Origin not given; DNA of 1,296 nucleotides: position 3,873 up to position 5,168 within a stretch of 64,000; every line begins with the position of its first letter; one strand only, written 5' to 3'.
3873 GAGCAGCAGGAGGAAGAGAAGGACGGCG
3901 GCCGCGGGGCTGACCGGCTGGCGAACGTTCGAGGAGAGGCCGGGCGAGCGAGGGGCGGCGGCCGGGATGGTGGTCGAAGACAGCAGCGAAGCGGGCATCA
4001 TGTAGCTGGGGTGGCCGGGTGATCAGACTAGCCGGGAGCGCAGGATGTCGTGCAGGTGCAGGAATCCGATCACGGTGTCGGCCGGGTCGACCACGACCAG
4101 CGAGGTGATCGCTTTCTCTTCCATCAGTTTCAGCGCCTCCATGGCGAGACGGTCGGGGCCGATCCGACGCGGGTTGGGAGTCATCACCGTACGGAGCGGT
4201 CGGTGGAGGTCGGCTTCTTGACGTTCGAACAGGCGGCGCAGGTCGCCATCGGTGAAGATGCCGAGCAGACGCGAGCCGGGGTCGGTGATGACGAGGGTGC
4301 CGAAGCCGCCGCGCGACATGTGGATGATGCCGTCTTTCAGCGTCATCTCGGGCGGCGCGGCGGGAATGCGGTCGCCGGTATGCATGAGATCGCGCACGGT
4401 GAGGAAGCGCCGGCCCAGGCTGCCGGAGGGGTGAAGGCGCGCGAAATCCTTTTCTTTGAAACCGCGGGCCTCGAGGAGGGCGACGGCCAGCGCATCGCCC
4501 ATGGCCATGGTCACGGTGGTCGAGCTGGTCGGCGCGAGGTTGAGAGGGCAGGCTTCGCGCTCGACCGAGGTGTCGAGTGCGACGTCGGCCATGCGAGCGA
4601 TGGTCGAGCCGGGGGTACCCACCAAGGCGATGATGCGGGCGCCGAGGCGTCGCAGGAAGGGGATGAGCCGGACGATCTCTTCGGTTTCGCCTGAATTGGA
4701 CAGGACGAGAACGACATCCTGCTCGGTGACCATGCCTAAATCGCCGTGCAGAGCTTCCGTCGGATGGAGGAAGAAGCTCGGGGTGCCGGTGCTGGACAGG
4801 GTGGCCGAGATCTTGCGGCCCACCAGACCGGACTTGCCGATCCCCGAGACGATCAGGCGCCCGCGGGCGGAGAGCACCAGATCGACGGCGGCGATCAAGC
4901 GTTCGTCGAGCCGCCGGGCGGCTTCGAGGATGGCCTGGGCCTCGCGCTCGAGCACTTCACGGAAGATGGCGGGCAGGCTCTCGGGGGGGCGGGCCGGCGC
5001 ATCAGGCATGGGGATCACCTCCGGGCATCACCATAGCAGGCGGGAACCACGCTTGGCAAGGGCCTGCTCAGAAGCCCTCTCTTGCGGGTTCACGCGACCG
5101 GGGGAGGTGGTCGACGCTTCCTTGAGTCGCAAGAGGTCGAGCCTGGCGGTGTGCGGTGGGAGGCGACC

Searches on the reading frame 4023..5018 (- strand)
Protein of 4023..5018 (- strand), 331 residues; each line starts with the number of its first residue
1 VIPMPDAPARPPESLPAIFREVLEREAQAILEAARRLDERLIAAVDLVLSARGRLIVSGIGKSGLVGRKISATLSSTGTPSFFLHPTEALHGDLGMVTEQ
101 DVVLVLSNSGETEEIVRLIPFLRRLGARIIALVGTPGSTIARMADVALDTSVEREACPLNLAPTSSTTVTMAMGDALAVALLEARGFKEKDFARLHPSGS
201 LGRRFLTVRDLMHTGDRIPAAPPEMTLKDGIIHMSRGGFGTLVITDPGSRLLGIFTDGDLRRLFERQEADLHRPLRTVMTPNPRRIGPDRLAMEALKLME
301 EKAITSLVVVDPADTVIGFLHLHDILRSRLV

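Call 67: search_protein_families(library=pfam, proteins=[window:4023-5018:-], max_evalue=0.0001)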
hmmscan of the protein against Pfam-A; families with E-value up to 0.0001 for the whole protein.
window:4023-5018:- (331 aa): 3 families
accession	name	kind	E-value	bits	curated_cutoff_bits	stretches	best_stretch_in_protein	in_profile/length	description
PF01380.27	SIS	-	4.9e-31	107.7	25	1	50-180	3-131/131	SIS domain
PF00571.33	CBS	-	3.3e-18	66.2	24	2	276-328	2-54/57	CBS domain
PF13580.11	SIS_2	-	5.8e-05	23.6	27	0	97-134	101-138/138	SIS domain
